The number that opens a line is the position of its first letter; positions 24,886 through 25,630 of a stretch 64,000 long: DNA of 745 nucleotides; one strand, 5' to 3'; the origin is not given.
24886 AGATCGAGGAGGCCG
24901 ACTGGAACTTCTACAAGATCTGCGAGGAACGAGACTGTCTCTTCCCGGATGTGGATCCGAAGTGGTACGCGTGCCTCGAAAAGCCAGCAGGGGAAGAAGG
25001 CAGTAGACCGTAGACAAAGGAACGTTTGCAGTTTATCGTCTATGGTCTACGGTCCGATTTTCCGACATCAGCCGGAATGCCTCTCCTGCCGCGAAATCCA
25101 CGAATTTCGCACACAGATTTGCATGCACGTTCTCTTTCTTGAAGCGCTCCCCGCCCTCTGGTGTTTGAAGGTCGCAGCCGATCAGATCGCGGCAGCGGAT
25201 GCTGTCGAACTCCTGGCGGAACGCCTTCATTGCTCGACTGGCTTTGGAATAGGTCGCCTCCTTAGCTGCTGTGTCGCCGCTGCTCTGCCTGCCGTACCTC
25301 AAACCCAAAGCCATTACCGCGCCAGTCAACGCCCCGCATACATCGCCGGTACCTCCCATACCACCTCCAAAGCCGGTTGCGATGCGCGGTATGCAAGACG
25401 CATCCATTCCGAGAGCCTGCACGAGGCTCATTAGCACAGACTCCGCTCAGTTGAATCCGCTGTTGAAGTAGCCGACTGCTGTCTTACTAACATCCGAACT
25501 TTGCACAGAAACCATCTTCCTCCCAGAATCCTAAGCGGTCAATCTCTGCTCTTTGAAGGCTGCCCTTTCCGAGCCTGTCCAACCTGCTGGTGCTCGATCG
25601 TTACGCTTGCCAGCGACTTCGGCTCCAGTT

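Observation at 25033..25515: Selenocysteine-containing C_GCAxxG_C_C redox protein hidden by an in-frame TGA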

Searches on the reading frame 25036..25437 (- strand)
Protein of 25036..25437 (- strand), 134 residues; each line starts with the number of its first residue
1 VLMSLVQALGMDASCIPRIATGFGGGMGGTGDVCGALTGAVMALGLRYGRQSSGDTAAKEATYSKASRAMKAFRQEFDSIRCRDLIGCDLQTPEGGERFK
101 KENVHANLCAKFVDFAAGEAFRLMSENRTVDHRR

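Call 4: search_protein_families(library=pfam, proteins=[window:25036-25437:-], max_evalue=0.01)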
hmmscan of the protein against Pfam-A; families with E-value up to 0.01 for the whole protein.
seq(134 aa): 1 family
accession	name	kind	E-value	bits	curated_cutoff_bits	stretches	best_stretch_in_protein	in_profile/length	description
PF09719.15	C_GCAxxG_C_C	-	2e-25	89.6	27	1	2-117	8-112/118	Putative redox-active protein (C_GCAxxG_C_C)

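Call 5: search_protein_families(library=ncbifam, proteins=[window:25036-25437:-], max_evalue=0.01)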
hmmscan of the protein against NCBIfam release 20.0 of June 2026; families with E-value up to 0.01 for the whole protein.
seq(134 aa): 4 families
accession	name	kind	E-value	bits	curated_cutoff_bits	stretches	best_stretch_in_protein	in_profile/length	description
TIGR01909.1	C_GCAxxG_C_C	subfamily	2.5e-20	72.7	47.4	1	4-117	10-113/120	C-GCAxxG-C-C family (seleno)protein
NF045501.1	HUGP_GUXX-star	exception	1.9e-17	63.5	325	1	6-130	33-161/236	HUGP/GUXX-star fusion selenoprotein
NF045669.1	DVU1555_fam_CGA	exception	2.2e-12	46.9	103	1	6-126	25-138/140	DVU_1555 family C-GCAxxG-C-C protein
NF047622.1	SptSoretCytCDesul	equivalog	0.0015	18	400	1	24-53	105-134/275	split-Soret cytochrome c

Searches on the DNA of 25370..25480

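Call 89: search_rna_families(source=window, start=25370, end=25480, threshold=evalue, max_evalue=10)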
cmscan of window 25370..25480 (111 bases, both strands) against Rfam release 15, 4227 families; matches with E-value up to 10: 0.
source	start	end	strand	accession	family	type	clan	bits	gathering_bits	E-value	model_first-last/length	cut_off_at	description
